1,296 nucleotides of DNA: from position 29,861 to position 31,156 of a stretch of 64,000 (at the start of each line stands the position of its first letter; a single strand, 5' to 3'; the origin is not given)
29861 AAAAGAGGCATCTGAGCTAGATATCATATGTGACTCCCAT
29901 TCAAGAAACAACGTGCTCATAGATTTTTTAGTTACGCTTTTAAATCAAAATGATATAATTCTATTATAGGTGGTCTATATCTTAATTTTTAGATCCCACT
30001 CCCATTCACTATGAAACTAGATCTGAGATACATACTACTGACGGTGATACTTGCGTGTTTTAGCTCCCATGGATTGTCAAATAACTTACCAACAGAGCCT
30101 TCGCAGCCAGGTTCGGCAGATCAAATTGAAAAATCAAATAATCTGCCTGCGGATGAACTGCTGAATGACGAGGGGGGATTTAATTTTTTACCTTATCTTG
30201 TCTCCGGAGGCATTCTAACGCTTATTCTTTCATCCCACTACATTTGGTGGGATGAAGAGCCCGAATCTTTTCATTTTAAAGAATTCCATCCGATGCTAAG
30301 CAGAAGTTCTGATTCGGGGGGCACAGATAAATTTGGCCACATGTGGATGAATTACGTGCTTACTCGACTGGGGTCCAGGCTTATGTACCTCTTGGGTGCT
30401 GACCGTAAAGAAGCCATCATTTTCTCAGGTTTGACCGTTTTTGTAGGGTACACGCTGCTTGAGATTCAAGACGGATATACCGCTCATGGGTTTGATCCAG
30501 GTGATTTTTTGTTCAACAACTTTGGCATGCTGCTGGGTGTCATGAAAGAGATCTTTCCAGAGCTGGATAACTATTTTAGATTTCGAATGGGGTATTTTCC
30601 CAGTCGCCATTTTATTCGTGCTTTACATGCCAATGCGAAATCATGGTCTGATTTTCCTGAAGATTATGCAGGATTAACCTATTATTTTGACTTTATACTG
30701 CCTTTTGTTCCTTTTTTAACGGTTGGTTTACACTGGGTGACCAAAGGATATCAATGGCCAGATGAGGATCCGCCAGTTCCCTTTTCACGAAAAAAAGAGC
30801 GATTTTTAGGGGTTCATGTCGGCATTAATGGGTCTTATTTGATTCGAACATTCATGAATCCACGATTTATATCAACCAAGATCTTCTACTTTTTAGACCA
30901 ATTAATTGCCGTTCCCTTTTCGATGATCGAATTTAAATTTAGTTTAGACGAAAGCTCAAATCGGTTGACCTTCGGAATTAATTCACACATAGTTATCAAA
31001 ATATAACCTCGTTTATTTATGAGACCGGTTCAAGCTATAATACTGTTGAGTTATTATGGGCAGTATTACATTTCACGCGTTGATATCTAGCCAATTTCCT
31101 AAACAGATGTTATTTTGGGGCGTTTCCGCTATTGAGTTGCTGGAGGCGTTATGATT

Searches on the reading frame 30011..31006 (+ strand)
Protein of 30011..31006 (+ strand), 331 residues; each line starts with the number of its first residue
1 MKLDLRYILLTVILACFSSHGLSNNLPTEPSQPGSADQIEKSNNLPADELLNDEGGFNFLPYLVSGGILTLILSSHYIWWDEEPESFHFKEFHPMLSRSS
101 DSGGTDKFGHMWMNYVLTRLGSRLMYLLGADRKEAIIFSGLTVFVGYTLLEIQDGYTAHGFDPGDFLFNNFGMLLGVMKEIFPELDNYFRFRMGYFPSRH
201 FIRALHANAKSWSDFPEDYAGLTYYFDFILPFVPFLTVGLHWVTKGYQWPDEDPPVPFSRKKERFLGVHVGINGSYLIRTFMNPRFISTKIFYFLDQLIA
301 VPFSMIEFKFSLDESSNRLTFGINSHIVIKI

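Call 51: search_protein_families(library=pfam, proteins=[window:30011-31006:+], max_evalue=0.01)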
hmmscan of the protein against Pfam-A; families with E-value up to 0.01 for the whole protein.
window:30011-31006:+ (331 aa): 1 family
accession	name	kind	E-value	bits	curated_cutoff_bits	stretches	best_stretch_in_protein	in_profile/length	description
PF10043.14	DUF2279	-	6.6e-11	43.2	28.6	1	99-178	8-88/91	Predicted periplasmic lipoprotein (DUF2279)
